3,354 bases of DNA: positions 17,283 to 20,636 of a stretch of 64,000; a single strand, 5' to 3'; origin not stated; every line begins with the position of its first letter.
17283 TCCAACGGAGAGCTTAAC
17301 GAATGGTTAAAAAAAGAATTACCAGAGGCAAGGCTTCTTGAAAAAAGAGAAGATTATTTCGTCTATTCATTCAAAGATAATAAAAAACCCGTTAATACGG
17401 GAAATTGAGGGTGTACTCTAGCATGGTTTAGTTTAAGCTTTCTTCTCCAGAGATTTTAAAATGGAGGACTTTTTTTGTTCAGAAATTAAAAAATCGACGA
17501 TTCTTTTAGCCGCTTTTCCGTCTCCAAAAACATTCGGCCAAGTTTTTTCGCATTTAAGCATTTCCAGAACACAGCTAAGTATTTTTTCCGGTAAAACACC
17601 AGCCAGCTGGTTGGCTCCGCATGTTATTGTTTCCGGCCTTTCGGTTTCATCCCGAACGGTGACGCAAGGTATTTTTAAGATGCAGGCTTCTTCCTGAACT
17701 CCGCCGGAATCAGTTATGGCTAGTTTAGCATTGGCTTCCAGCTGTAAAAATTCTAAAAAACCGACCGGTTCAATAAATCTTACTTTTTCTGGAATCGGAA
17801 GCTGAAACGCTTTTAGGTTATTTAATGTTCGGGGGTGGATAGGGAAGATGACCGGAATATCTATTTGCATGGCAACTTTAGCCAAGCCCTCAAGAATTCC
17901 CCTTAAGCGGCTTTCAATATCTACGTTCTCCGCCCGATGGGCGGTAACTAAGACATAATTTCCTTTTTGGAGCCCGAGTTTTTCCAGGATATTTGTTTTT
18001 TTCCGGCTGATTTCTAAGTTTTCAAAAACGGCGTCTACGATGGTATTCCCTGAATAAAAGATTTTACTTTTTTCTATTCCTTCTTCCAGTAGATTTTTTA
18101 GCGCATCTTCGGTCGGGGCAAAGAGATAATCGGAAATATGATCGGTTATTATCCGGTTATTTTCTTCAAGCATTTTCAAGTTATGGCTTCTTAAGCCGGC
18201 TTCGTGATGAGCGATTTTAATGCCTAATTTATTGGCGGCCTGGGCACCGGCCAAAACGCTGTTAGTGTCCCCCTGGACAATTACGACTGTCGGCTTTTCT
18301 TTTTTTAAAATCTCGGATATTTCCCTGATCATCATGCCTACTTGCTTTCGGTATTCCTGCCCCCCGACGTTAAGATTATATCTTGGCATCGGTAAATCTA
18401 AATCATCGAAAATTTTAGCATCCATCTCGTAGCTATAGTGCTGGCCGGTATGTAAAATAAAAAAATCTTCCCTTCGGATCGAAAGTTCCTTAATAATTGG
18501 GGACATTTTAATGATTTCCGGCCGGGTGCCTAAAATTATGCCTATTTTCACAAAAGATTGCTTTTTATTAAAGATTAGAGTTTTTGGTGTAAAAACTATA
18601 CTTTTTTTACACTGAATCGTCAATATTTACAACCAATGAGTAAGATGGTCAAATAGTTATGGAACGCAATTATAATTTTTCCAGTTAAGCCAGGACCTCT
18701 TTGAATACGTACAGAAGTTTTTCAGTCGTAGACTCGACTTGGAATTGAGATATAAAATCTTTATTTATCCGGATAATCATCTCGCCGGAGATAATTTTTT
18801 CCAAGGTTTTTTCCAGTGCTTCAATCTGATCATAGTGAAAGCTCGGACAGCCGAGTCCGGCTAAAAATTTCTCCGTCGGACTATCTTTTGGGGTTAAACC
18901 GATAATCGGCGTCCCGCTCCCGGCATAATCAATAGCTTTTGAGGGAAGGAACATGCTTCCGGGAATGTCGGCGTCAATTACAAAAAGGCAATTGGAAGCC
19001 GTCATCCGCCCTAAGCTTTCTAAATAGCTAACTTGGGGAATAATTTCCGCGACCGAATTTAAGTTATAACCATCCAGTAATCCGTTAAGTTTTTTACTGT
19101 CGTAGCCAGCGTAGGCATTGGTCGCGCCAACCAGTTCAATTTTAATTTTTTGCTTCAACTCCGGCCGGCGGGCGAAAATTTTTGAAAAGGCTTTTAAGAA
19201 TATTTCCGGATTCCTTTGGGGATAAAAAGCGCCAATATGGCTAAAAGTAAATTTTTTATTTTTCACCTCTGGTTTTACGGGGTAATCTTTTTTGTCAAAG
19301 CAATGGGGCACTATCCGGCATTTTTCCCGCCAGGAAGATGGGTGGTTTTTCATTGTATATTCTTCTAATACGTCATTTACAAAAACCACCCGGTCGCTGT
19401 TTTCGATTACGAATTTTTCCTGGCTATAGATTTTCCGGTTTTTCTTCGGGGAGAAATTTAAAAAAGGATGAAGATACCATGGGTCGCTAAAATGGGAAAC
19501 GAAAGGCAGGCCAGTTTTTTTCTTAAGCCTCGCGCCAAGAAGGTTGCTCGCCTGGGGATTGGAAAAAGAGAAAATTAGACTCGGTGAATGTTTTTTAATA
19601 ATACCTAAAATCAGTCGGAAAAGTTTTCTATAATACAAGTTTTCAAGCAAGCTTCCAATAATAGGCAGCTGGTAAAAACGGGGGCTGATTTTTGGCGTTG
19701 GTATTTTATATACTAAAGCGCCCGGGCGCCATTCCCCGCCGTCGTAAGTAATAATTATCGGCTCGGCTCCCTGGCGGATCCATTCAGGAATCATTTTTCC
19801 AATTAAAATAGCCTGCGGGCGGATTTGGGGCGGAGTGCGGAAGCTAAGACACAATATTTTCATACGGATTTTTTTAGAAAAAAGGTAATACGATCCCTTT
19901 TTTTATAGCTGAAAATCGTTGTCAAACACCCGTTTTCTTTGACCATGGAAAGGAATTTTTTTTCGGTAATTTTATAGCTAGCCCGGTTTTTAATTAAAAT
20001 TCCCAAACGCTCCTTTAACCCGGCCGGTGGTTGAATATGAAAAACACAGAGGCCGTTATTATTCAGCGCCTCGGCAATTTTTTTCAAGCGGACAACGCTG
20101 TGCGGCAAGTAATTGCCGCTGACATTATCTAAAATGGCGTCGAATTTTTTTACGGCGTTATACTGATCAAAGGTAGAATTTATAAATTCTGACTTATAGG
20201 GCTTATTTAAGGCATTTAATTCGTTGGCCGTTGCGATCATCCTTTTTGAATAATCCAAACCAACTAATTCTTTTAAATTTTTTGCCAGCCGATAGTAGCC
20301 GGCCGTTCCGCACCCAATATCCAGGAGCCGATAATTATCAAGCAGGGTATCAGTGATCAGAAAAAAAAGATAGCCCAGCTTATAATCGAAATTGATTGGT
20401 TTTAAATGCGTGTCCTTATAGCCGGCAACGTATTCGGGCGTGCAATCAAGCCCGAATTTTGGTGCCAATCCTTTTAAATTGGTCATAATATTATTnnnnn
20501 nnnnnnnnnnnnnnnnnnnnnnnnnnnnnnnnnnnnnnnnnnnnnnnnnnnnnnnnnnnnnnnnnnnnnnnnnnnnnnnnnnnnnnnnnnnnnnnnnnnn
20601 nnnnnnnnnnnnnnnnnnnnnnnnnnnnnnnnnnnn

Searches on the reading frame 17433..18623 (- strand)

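Call 20: search_protein_families(library=pfam, proteins=[window:17433-18623:-], max_evalue=0.00001)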
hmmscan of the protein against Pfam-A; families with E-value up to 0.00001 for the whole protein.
window:17433-18623:- (396 aa): 1 family
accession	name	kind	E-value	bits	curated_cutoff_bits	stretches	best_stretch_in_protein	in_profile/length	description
PF02350.25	Epimerase_2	-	2.7e-108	362.4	30.6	1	53-379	10-346/347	UDP-N-acetylglucosamine 2-epimerase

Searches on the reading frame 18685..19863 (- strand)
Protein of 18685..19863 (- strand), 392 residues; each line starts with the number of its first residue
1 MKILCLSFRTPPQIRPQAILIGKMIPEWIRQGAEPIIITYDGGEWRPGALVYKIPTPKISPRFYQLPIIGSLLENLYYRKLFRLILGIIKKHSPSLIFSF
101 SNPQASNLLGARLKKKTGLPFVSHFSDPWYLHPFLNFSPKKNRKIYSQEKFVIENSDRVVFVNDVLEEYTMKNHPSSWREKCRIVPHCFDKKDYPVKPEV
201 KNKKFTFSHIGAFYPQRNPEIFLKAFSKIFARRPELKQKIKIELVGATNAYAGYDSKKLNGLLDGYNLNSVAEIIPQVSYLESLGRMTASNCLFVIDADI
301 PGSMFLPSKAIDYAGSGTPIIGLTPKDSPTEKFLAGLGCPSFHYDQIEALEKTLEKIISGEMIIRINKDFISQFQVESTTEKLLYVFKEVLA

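Call 20: search_protein_families(library=pfam, proteins=[window:18685-19863:-], max_evalue=0.00001)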
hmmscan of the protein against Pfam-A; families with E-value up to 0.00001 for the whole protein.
window:18685-19863:- (392 aa): 2 families
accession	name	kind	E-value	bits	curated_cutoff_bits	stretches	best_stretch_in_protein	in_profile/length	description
PF13579.12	Glyco_trans_4_4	-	3.5e-08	34.4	29.7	1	24-186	10-156/158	Glycosyl transferase 4-like domain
PF13439.12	Glyco_transf_4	-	7.3e-07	29.8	28.5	1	26-190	13-167/170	Glycosyltransferase Family 4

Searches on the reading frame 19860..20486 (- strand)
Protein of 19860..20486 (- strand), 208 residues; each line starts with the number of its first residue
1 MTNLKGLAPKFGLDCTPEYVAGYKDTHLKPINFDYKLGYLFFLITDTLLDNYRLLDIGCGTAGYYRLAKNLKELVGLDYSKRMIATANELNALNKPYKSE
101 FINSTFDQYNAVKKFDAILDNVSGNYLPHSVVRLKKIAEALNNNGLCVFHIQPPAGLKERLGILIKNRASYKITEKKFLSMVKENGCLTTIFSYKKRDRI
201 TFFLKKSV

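Call 20: search_protein_families(library=pfam, proteins=[window:19860-20486:-], max_evalue=0.00001)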
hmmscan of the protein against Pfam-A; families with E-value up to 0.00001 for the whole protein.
window:19860-20486:- (208 aa): 5 families
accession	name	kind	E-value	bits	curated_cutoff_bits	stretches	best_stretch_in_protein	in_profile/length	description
PF13847.12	Methyltransf_31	-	1.2e-11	44.9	27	1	50-149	3-109/145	Methyltransferase domain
PF13649.12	Methyltransf_25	-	4.2e-10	40.6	27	1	55-145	2-97/97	Methyltransferase domain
PF08242.18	Methyltransf_12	-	1.5e-08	35.7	30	1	55-146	1-97/98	Methyltransferase domain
PF08241.18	Methyltransf_11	-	2.4e-08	34.9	21.2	1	55-149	1-95/95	Methyltransferase domain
PF13489.12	Methyltransf_23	-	2.8e-06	27.6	27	1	48-152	20-119/164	Methyltransferase domain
